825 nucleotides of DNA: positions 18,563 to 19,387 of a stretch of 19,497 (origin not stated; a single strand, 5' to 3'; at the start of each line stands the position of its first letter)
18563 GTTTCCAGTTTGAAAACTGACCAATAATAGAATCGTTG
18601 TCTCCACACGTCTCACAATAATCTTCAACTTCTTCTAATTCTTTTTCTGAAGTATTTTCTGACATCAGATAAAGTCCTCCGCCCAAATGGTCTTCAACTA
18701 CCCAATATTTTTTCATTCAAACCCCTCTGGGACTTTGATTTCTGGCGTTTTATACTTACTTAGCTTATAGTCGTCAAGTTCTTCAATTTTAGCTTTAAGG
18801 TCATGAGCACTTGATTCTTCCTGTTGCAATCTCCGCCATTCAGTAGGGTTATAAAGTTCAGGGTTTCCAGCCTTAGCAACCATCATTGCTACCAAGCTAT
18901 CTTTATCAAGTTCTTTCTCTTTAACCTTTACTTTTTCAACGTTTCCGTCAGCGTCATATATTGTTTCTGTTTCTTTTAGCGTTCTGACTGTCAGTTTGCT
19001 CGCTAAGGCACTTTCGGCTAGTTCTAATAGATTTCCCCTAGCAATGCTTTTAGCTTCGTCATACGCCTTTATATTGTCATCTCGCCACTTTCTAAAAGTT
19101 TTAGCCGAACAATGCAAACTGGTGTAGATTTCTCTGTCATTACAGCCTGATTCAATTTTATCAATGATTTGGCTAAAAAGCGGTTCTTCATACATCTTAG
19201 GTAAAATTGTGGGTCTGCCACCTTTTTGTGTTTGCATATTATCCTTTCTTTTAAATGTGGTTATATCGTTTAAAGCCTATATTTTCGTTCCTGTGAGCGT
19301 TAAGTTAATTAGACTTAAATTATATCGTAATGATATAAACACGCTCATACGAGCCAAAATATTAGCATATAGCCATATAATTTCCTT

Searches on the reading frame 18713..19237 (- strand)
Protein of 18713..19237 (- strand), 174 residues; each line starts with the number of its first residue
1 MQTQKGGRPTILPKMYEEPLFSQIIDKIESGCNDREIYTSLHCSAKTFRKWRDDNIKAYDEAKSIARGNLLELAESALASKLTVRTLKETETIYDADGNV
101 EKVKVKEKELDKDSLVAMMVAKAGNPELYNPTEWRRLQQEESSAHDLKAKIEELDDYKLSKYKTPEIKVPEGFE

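Call 5: search_protein_families(library=pfam, proteins=[window:18713-19237:-])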
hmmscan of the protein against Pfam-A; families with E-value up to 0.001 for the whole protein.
window:18713-19237:- (174 aa): 1 family
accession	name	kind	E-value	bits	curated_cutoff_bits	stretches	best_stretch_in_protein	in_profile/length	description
PF07141.16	Phage_term_sma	-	4.1e-121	401.6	22.8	1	1-174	1-174/174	Putative bacteriophage terminase small subunit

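Call 15: find_related_loci(query=window:18713-19237:-, collection=viral_contigs, flank=1500)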
Query window:18713-19237:- (174 aa) in viral_contigs; peptide patterns used: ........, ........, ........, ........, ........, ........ (x = any residue, [..] = any of these).
131 stretches matched a pattern; 113 encode a relative of the query (tblastn E <= 1e-3); the best 80 are kept; 80 distinct loci.
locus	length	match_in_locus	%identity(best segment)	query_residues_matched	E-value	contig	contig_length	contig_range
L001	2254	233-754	100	1-174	2e-120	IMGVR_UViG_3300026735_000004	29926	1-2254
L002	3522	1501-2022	100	1-174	2e-117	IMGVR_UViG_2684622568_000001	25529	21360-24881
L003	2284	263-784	100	1-174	2e-120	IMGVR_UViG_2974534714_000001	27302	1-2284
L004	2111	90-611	100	1-174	8e-121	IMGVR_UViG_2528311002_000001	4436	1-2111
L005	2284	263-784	99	1-174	7e-120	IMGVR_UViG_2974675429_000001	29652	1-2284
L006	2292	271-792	99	1-174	2e-119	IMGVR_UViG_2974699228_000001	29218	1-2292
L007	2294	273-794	99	1-174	6e-119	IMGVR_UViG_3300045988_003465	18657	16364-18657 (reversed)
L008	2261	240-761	98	1-174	5e-119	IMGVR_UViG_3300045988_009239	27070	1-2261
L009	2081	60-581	99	1-174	1e-119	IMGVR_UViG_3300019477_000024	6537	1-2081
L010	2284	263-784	99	1-174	5e-119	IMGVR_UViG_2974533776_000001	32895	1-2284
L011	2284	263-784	99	1-174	5e-119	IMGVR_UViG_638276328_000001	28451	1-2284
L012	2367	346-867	98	1-174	3e-118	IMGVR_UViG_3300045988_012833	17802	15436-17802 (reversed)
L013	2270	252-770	99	1-173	2e-118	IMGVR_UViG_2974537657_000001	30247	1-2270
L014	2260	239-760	98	1-174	1e-118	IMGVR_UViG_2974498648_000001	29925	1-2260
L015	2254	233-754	98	1-174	1e-118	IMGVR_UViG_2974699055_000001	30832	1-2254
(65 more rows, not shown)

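Call 37: find_homologous_proteins(query=window:18713-19237:-, max_evalue=0.001)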
Query window:18713-19237:- (174 aa): 34 proteins with E <= 0.001 among 96 candidates.
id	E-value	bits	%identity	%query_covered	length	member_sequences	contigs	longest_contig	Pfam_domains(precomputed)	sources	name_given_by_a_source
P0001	4.6e-106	370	98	100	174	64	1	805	PF07141.17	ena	-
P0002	3.9e-105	367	97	100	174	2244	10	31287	PF07141.17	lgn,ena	-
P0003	1.1e-101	356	93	100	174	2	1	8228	PF07141.17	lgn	-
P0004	5.7e-101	353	93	100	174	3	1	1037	PF07141.17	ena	-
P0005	4.0e-100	351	91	100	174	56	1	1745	PF07141.17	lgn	-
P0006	4.5e-100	350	91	100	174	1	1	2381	PF07141.17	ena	-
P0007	5.7e-100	350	94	100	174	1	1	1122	PF07141.17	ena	-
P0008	7.2e-100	350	91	100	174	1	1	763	PF07141.17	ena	-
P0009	1.0e-99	349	91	100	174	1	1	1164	PF07141.17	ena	-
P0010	9.0e-99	346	90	100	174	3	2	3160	PF07141.17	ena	-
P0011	1.5e-98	345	90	100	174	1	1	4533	PF07141.17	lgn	-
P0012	1.6e-98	345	90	100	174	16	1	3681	PF07141.17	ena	-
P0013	5.6e-93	327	99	89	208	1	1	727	PF07141.17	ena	-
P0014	5.1e-91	321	89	100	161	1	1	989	PF07141.17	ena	-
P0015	5.3e-89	314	81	100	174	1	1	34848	PF07141.17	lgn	-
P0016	1.1e-79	284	75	99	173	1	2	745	PF07141.17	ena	-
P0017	1.4e-78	281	73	99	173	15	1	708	PF07141.17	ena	-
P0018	2.8e-78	280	75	98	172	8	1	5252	PF07141.17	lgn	-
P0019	2.9e-77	276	86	89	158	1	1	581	PF07141.17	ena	-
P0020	7.5e-75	268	84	89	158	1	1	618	PF07141.17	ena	-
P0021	6.5e-74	265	71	100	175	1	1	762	PF07141.17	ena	-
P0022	9.9e-73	262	99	71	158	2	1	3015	PF07141.17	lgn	-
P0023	1.1e-68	248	69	99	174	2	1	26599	PF07141.17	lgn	-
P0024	1.5e-68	248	69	99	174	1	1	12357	PF07141.17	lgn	-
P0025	1.1e-65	239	98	65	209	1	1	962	PF07141.17,PF21680.3,PF13932.16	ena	-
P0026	2.1e-63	231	97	65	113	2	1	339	PF07141.17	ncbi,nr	ncbi:hypothetical protein SB06_25260, partial [Salmonella enterica subsp. enterica serovar Tennessee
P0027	1.2e-58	216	100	58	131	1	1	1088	PF07141.17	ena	-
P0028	4.4e-55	204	94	59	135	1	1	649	PF07141.17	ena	-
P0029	4.8e-52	194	96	55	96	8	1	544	PF07141.17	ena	-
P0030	4.5e-50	188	94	56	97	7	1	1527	PF07141.17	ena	-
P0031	1.2e-49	187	53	99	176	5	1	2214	PF07141.17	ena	-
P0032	4.9e-46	175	54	97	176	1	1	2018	PF07141.17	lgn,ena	-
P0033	1.3e-43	167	88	52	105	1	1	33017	PF07141.17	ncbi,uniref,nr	ncbi:small terminase [Lactococcus phage 17W12M]|uniref:Small terminase n=1 Tax=Lactococcus phage 17W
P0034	1.1e-42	164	99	45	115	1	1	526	PF07141.17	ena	-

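Call 38: find_encoding_contigs(protein=P0015, flank=1500, max_places=2)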
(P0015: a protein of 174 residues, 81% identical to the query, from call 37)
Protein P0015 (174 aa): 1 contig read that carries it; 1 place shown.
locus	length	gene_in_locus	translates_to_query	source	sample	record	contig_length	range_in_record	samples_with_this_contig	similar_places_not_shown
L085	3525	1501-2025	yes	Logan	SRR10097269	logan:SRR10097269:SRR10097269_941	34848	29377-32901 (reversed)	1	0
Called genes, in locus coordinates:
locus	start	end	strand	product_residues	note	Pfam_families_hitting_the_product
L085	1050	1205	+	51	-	-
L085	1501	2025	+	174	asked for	PF07141:Phage_term_sma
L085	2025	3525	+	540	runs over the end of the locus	PF03354:TerL_ATPase, PF20441:TerL_nuclease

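Call 39: find_encoding_contigs(protein=P0023, flank=1500, max_places=2)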
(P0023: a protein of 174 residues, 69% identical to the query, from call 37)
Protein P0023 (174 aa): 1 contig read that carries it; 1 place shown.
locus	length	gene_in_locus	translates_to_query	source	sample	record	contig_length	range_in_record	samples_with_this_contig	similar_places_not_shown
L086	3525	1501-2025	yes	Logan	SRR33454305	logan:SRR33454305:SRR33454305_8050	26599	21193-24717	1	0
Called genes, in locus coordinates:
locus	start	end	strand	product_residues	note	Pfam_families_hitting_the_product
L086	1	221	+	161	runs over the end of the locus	PF07066:DUF3882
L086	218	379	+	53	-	-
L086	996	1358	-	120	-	-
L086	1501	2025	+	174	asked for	PF07141:Phage_term_sma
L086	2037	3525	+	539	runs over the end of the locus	PF03354:TerL_ATPase, PF20441:TerL_nuclease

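Call 40: find_encoding_contigs(protein=P0024, flank=1500, max_places=2)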
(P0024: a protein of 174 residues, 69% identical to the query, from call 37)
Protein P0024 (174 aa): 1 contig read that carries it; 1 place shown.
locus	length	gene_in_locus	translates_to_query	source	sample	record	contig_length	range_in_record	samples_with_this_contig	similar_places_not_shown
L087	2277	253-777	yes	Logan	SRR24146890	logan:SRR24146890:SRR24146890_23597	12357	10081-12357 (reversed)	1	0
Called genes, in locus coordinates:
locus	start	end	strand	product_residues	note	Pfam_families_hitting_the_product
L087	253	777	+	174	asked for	PF07141:Phage_term_sma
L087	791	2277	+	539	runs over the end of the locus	PF03354:TerL_ATPase, PF20441:TerL_nuclease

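Call 41: find_encoding_contigs(protein=P0031, flank=1500, max_places=2)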
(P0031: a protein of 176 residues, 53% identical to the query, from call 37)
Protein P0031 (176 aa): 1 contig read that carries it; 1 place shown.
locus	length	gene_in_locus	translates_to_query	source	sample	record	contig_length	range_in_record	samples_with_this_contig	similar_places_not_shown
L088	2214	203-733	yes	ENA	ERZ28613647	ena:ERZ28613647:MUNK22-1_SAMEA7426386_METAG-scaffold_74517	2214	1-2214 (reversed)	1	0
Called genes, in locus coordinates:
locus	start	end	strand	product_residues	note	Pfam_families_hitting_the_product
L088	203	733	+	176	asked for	PF07141:Phage_term_sma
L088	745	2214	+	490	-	?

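Call 42: find_encoding_contigs(protein=P0032, flank=1500, max_places=2)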
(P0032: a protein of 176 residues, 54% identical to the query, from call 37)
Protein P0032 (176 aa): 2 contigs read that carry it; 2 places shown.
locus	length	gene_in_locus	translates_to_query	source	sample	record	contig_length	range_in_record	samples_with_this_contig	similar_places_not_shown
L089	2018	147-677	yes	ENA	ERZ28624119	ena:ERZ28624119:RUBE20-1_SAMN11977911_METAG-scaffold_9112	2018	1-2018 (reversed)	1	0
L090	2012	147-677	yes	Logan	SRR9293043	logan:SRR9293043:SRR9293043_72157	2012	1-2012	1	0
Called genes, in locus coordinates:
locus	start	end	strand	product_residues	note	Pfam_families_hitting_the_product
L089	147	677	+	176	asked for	PF07141:Phage_term_sma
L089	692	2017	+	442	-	?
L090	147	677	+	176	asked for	PF07141:Phage_term_sma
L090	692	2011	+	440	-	?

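Call 43: find_encoding_contigs(protein=P0018, flank=1500, max_places=2)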
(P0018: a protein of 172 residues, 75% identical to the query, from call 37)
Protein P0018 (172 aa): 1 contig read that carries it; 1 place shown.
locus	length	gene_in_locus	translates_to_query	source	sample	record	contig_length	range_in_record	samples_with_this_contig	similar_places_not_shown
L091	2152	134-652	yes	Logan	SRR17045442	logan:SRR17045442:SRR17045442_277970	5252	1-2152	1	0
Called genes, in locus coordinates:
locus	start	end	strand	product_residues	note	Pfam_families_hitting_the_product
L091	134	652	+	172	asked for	PF07141:Phage_term_sma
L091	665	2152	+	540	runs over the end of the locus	PF03354:TerL_ATPase, PF20441:TerL_nuclease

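Call 46: search_solved_structures(query=window:18713-19237:-, max_evalue=10, show_alignments=2)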
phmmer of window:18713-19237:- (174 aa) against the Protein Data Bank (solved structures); distinct sequences matched with E-value up to 10: 0.

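Call 55: predict_structure(alignment_id=A1)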
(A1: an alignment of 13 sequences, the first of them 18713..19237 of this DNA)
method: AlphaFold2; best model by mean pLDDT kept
length: 174 residues; sequences in the alignment: 13
mean_pLDDT: 65.0   pTM: 0.41
mean pLDDT of the five models: 65.0, 64.1, 63.2, 62.3, 60.8
residues with pLDDT >= 90: 30; 70-90: 34; 50-70: 55; < 50: 55
segments of 3 or more residues with pLDDT < 50: 1-3, 82-84, 122-129, 143-168, 170-174
pLDDT, mean of each block of 10 residues (from residue 1): 52 90 91 87 90 92 83 62 50 64 59 52 48 58 47 44 45 44
secondary structure, 60 per line:
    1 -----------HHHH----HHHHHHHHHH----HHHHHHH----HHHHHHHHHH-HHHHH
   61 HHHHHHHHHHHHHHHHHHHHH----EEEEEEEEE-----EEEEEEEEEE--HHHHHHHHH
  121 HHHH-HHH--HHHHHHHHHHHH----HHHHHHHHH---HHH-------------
elements in order: H12-15 H20-29 H34-40 H45-54 H56-81 E86-94 E100-109 H112-124 H131-142 H147-155

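Call 57: fold_search(model_id=the predicted structure, library=pdb)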
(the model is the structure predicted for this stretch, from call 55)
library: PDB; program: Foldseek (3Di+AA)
matches with E <= 10: 245; with E <= 0.001: 0
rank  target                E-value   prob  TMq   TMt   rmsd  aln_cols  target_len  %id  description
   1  8cdv_C                3.2e-01  0.16  0.14  0.06  14.4       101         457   11  Rnase R bound to a 30S degradation intermediate (state II) (released 2023-12-20)
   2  3ulq_B                9.1e-01  0.57  0.22  0.56   3.8        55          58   25  Crystal Structure of the Anti-Activator RapF Complexed with the Response Regulator ComA DNA Binding Domain (released 2012-01-04)
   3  8v45_A                1.0e+00  0.08  0.16  0.08  21.4       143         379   16  CryoEM structure of AriA-Ocr complex (released 2024-06-26)
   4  5xgu_B                1.4e+00  0.08  0.13  0.04  15.5       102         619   17  Escherichia coli. RNase R (released 2017-10-18)
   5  4peo_B                1.7e+00  0.20  0.15  0.26  14.5        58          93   12  Crystal structure of a hypothetical protein from Staphylococcus aureus. (released 2015-05-06)
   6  4ldz_A                1.9e+00  0.21  0.20  0.18   9.9        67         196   16  Crystal structure of the full-length response regulator DesR in the active state (released 2014-07-16)
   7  3hef_B                1.9e+00  0.20  0.27  0.35  12.5       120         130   15  Crystal structure of the bacteriophage Sf6 terminase small subunit (released 2010-02-09)
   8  4xvk_A                1.9e+00  0.20  0.28  0.09  14.9       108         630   10  Binary complex of human polymerase nu and DNA with the finger domain closed (released 2015-03-11)
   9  7ve4                  2.0e+00  0.41  0.22  0.52   6.7        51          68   22  C-terminal domain of VraR (released 2022-05-18)
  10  3po4_A                2.0e+00  0.11  0.24  0.11  14.1       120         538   14  Structure of a mutant of the large fragment of DNA polymerase I from Thermus aquaticus in complex with a blunt-ended D (released 2011-06-15)
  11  8a5r                  2.1e+00  0.33  0.23  0.20   5.6        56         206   20  Crystal structure of light-activated DNA-binding protein EL222 from Erythrobacter litoralis crystallized and measured in (released 2023-07-05)
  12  5oxj_A                2.1e+00  0.11  0.25  0.11  15.9       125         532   10  Crystal structure of KlenTaq mutant M747K in a closed ternary complex with a O6-MeG:BenziTP base pair (released 2017-11-29)
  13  6p7e_A                2.1e+00  0.11  0.22  0.07  12.5       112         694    7  Structure of T7 DNA Polymerase Bound to a Primer/Template DNA and a Peptide that Mimics the C-terminal Tail of the Pri (released 2020-03-04)
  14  3hta_A                2.1e+00  0.10  0.22  0.21  13.1       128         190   11  Crystal structure of multidrug binding protein EbrR complexed with imidazole (released 2010-07-14)
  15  4dzj_A                2.3e+00  0.15  0.24  0.33  12.0       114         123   15  Crystal structure of the terminase small subunit gp1 with K59E mutation of the bacterial virus sf6 (released 2012-10-17)
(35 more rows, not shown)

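Call 58: search_protein_families(library=phrogs, proteins=[window:18713-19237:-], max_evalue=0.01)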
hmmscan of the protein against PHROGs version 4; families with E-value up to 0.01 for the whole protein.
window:18713-19237:- (174 aa): 2 families
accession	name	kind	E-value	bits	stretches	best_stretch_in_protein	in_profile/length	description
phrog_1437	-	head and packaging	8.3e-120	398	1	1-174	1-174/174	terminase small subunit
phrog_309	-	head and packaging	0.00016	22.7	1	2-152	128-275/319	terminase small subunit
